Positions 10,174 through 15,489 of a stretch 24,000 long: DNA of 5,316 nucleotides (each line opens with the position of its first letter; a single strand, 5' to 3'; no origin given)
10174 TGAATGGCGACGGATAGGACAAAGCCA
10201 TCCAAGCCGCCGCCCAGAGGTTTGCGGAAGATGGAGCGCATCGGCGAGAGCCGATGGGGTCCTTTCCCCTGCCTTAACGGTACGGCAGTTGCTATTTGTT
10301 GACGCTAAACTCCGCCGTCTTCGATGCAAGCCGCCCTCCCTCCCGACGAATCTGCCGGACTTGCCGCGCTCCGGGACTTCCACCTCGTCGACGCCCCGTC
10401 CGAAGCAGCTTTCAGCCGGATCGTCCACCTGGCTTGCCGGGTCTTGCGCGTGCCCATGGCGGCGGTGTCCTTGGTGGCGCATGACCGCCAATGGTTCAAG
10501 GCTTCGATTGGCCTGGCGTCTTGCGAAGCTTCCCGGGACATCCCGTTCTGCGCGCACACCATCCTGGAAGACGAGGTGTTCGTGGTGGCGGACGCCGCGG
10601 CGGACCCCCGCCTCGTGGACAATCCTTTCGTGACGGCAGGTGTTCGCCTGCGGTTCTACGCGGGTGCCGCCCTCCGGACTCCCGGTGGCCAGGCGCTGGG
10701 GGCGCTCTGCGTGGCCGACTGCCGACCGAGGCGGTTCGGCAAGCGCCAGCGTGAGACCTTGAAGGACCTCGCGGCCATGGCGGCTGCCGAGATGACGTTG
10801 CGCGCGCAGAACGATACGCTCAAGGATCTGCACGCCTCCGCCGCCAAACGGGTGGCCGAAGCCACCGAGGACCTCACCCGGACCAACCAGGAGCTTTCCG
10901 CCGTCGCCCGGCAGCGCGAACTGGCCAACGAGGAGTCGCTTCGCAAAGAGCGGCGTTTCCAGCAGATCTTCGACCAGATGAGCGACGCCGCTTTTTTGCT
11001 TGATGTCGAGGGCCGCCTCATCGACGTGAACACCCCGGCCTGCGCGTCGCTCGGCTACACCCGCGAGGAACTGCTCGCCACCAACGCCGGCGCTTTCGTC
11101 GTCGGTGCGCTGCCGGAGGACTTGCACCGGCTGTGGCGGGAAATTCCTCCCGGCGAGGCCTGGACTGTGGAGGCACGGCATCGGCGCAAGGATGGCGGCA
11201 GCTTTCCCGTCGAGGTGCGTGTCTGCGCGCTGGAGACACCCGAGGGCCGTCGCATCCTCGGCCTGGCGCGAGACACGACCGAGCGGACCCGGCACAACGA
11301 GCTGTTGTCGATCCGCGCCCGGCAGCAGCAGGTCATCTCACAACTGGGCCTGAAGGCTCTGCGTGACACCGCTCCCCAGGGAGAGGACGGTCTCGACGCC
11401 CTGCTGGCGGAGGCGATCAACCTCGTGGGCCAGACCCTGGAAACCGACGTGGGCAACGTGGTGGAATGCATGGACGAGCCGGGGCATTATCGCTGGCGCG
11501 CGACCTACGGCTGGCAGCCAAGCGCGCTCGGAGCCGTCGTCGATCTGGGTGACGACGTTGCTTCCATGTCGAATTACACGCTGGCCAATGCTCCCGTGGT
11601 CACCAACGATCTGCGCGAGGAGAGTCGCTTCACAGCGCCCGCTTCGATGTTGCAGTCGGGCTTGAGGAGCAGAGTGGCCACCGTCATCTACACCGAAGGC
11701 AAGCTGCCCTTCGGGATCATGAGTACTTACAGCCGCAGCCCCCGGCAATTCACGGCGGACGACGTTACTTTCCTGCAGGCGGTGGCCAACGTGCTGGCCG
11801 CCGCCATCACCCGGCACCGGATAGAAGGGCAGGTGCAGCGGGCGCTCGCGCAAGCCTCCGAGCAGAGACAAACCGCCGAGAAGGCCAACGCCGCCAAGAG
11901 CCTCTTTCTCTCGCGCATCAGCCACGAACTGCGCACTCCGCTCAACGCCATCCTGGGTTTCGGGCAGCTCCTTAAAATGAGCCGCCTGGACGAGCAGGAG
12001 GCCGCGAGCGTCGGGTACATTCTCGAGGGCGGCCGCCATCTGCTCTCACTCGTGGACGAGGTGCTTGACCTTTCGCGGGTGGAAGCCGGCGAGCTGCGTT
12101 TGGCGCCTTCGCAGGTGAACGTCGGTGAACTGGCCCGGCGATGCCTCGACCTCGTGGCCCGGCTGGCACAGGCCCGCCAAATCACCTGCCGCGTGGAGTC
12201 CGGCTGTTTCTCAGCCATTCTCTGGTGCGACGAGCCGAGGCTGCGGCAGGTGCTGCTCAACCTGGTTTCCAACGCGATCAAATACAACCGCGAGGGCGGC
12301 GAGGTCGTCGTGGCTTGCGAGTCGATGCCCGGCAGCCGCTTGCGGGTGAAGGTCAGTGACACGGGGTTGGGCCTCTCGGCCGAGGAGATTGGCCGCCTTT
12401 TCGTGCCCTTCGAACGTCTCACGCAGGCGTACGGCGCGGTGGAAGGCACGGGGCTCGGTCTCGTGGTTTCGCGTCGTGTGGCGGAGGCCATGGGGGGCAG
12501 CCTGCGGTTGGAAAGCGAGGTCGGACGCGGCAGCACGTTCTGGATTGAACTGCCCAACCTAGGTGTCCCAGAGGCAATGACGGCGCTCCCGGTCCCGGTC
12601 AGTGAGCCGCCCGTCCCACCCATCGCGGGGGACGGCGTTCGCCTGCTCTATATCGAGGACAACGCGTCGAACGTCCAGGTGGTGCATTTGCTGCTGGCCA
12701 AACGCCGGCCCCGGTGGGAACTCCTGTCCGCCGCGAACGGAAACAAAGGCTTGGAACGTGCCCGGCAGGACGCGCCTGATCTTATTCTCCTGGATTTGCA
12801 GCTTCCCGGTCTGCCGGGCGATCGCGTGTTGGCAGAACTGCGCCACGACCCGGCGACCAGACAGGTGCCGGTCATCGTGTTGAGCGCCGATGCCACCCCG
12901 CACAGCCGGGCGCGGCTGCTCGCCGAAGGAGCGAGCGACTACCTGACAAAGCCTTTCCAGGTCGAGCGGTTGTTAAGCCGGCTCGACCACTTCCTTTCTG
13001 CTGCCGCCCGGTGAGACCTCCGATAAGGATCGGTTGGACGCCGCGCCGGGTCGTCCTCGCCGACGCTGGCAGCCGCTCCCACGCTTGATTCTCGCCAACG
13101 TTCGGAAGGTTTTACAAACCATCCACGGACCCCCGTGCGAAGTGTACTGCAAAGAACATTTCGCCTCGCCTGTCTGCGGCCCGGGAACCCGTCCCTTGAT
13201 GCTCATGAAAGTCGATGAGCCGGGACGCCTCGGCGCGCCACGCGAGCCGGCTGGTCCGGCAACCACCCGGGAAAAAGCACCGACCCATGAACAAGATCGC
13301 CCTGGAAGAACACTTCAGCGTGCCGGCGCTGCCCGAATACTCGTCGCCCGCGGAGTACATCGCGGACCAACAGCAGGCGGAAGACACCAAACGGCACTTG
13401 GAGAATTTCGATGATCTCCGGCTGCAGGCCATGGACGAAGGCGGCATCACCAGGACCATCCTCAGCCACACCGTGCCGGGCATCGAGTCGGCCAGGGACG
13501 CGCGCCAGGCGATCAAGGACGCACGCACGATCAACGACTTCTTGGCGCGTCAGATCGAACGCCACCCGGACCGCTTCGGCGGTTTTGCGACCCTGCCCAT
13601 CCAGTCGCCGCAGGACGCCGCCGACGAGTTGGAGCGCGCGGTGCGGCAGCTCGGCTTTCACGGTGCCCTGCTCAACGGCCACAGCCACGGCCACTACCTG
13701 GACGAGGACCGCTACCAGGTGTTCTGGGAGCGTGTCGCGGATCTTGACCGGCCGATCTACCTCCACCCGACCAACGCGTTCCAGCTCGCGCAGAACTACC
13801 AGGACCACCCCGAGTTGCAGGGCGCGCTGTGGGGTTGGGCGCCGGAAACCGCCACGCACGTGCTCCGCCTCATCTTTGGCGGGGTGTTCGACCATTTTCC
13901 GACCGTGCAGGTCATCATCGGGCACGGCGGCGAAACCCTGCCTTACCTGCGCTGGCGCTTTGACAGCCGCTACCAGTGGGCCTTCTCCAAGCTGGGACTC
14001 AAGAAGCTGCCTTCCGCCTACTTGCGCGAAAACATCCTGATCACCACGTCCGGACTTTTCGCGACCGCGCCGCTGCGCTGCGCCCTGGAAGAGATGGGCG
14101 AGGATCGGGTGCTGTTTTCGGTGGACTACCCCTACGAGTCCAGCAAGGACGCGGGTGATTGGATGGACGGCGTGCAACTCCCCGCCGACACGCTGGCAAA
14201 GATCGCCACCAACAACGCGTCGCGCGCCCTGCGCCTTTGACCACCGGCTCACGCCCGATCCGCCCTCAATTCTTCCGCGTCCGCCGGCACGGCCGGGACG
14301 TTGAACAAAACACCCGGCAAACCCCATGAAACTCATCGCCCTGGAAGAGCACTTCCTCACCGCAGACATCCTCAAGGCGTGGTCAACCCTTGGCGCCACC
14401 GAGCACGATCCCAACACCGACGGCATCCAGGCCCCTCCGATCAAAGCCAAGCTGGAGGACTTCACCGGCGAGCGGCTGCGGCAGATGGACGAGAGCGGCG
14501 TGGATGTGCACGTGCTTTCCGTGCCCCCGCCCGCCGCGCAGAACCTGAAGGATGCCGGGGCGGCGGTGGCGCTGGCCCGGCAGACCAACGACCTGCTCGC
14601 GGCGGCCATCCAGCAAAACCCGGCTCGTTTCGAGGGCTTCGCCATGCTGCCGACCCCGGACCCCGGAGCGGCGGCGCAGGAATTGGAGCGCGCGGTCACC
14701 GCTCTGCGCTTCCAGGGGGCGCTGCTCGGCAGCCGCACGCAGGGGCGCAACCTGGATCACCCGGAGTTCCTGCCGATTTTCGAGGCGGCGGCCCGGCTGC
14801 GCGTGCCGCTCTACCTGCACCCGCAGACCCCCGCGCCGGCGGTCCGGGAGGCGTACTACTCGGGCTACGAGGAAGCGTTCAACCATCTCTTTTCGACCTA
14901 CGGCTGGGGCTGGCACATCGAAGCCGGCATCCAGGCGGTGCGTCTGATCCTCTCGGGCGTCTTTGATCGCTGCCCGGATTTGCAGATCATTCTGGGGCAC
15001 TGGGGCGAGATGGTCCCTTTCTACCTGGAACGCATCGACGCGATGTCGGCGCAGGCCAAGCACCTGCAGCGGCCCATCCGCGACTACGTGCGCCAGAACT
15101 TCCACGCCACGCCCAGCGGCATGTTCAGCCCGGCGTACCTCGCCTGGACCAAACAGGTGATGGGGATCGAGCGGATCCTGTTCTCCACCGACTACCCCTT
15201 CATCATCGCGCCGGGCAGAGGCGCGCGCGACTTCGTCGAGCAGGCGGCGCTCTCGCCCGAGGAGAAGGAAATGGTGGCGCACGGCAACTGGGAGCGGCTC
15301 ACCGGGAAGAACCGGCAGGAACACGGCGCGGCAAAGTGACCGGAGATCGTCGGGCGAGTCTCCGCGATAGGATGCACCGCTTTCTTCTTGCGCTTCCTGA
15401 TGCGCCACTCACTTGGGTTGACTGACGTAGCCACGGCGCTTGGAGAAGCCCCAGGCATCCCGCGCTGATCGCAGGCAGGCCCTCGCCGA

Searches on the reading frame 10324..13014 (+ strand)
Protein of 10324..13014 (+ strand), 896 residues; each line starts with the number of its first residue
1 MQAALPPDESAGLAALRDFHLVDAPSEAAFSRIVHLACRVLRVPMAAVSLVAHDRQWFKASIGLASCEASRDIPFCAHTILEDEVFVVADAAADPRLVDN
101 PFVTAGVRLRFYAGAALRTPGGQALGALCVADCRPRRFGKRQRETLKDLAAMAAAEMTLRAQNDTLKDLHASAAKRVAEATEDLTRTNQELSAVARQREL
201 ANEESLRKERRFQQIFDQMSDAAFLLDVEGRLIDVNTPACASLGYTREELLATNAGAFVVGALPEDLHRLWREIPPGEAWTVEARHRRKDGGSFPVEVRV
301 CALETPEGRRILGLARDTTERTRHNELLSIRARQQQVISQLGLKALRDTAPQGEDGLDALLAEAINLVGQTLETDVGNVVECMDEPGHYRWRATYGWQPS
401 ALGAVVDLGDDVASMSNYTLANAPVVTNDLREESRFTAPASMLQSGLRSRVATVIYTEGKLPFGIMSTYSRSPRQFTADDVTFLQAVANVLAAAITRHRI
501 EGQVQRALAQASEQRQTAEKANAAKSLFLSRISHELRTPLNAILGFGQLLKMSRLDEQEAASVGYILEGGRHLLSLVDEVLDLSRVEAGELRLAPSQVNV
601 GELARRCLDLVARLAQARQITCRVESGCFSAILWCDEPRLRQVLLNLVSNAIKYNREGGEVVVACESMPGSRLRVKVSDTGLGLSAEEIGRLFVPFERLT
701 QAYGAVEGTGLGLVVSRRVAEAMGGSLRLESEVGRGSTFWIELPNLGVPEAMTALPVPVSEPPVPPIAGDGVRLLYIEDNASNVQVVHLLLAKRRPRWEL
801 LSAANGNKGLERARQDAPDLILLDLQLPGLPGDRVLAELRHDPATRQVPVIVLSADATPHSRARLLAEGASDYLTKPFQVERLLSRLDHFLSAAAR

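Call 7: search_protein_families(library=pfam, proteins=[window:10324-13014:+], max_evalue=0.001)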
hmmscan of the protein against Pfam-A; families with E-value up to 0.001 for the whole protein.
window:10324-13014:+ (896 aa): 11 families
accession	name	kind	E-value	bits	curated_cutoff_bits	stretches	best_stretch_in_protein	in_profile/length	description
PF02518.31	HATPase_c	-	3.2e-27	95.6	26.4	1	636-744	2-108/111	Histidine kinase-, DNA gyrase B-, and HSP90-like ATPase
PF01590.32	GAF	-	1e-25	91.3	22.4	2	27-156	3-132/133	GAF domain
PF00072.30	Response_reg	-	9.7e-21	74.5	30.2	1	775-887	2-110/111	Response regulator receiver domain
PF00512.31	HisKA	-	1.5e-17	63.8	26.9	1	524-589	1-66/66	His Kinase A (phospho-acceptor) domain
PF13185.12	GAF_2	-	1e-15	58.6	28.6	2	357-495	4-135/136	GAF domain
PF13426.13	PAS_9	-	6.4e-14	52.5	27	1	221-320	2-103/103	PAS domain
PF00989.32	PAS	-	3e-10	40.5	22.6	1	211-317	2-112/113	PAS fold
PF08448.16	PAS_4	-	8.5e-10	39.3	23.1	1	216-323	1-110/110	PAS fold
PF13188.13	PAS_8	-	2.1e-06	27.9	21.8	1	210-252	1-38/65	PAS domain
PF13492.12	GAF_3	-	6.8e-06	27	27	0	433-496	64-128/129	GAF domain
PF08447.18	PAS_3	-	4.4e-05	24.1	25.6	1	234-310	3-82/89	PAS fold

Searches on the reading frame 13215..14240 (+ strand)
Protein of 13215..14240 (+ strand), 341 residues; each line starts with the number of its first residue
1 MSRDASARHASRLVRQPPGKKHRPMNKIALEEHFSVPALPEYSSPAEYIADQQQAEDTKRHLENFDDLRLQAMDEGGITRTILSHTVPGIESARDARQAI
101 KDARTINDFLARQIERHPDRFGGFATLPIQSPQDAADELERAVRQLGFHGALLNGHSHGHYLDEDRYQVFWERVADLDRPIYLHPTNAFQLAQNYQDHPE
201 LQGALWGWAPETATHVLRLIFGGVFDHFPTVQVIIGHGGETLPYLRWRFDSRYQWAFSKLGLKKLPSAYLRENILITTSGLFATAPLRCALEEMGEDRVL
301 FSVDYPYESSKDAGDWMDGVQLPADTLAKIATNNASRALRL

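Call 7: search_protein_families(library=pfam, proteins=[window:13215-14240:+], max_evalue=0.001)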
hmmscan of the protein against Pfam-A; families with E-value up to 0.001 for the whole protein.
window:13215-14240:+ (341 aa): 1 family
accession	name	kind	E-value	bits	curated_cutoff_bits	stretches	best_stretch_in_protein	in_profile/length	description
PF04909.20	Amidohydro_2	-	3.7e-44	152.1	26.4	1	40-341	11-289/289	Amidohydrolase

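Call 65: find_homologous_proteins(query=window:13215-14240:+, max_evalue=1e-60)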
Query window:13215-14240:+ (341 aa): 3459 proteins with E <= 1e-60 among 8000 candidates; the best 120 are listed.
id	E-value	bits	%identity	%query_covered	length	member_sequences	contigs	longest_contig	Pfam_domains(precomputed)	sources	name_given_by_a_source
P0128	4.6e-215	731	100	93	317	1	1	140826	PF04909.21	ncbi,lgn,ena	-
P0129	1.1e-193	661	89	93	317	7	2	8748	PF04909.21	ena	-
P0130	8.8e-163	559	74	93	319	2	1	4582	PF04909.21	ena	-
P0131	3.6e-161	554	75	93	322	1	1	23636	PF04909.21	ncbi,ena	-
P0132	5.2e-160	550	74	93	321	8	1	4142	PF04909.21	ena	-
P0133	1.4e-159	549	73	93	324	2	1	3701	PF04909.21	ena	-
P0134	2.3e-159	548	73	93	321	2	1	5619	PF04909.21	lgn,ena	-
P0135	5.2e-158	544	73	93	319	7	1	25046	PF04909.21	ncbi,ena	-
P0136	6.0e-157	540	73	93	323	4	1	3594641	PF04909.21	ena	-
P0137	4.9e-156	537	72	93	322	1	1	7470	PF04909.21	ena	-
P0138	1.1e-155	536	72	93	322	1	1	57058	PF04909.21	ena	-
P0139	1.8e-153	529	72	93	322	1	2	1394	PF04909.21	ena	-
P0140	2.3e-152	525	71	93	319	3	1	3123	PF04909.21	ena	-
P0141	8.2e-149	513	68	93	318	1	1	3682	PF04909.21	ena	-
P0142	5.6e-147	507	68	93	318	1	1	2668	PF04909.21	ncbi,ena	-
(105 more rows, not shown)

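Call 66: find_encoding_contigs(protein=P0128, flank=10000, max_places=3)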
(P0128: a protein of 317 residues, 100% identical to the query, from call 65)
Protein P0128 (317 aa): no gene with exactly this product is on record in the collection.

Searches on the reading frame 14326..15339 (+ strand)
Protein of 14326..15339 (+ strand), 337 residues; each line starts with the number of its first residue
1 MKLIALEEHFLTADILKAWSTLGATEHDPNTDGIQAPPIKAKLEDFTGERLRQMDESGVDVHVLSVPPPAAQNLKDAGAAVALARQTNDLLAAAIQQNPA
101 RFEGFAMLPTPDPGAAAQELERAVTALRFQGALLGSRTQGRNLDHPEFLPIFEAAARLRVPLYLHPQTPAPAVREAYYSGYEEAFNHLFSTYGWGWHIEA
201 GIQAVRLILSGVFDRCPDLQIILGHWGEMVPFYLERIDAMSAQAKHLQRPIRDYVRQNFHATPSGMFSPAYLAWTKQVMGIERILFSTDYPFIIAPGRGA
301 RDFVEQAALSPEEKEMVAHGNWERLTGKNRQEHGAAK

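Call 7: search_protein_families(library=pfam, proteins=[window:14326-15339:+], max_evalue=0.001)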
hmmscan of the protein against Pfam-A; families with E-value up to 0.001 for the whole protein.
window:14326-15339:+ (337 aa): 1 family
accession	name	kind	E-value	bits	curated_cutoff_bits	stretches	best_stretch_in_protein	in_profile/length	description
PF04909.20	Amidohydro_2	-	8e-36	124.7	26.4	1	44-325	18-286/289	Amidohydrolase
